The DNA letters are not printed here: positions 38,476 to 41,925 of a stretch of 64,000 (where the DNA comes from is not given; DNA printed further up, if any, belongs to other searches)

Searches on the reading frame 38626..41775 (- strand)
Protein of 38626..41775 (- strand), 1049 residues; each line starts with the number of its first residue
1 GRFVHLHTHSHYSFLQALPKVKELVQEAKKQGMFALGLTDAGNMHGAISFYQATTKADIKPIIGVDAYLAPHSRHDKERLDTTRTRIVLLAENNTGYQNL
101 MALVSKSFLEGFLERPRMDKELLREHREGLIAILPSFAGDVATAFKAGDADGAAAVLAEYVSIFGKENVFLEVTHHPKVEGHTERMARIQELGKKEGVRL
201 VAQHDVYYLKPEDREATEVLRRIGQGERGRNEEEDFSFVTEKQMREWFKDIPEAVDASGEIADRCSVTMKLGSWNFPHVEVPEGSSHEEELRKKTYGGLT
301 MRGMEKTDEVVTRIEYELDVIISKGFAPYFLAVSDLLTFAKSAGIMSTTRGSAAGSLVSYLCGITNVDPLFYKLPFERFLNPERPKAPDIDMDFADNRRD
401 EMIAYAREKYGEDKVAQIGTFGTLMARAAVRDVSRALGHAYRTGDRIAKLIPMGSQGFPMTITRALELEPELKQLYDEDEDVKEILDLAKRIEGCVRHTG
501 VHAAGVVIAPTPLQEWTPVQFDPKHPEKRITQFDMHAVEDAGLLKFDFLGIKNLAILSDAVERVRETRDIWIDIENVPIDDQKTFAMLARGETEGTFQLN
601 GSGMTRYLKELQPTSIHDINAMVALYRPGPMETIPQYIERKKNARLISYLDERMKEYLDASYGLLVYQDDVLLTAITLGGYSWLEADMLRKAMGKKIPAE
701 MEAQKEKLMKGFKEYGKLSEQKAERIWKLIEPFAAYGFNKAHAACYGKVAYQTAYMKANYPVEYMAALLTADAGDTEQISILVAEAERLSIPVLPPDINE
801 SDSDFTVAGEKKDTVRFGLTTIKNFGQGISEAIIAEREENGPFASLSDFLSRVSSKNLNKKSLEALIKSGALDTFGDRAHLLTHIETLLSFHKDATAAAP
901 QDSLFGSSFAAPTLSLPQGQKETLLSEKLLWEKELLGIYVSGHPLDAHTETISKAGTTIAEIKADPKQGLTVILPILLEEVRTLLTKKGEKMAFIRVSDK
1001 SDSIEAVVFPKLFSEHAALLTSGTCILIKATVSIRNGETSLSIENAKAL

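Call 62: search_protein_families(library=pfam, proteins=[window:38626-41775:-], max_evalue=0.001)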
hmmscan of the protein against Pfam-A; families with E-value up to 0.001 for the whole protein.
window:38626-41775:- (1049 aa): 6 families
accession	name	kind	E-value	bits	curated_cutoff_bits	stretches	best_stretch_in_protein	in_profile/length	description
PF07733.18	DNA_pol3_alpha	-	5.5e-93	311.8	23.9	1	290-550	2-260/260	Bacterial DNA polymerase III alpha NTPase domain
PF02811.25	PHP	-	1.1e-47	162.9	26.4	1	5-176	1-164/164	PHP domain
PF17657.6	DNA_pol3_finger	-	2.6e-47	160.7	22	1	553-714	1-164/166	Bacterial DNA polymerase III alpha subunit finger domain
PF14579.12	HHH_6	-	2.1e-30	105.2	25.6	1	791-880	2-89/90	Helix-hairpin-helix motif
PF01336.31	tRNA_anti-codon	-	1.3e-09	38.3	27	1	987-1046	12-72/75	OB-fold nucleic acid binding domain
PF12836.13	HHH_3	-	0.00041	20.8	27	0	819-864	16-58/65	Helix-hairpin-helix motif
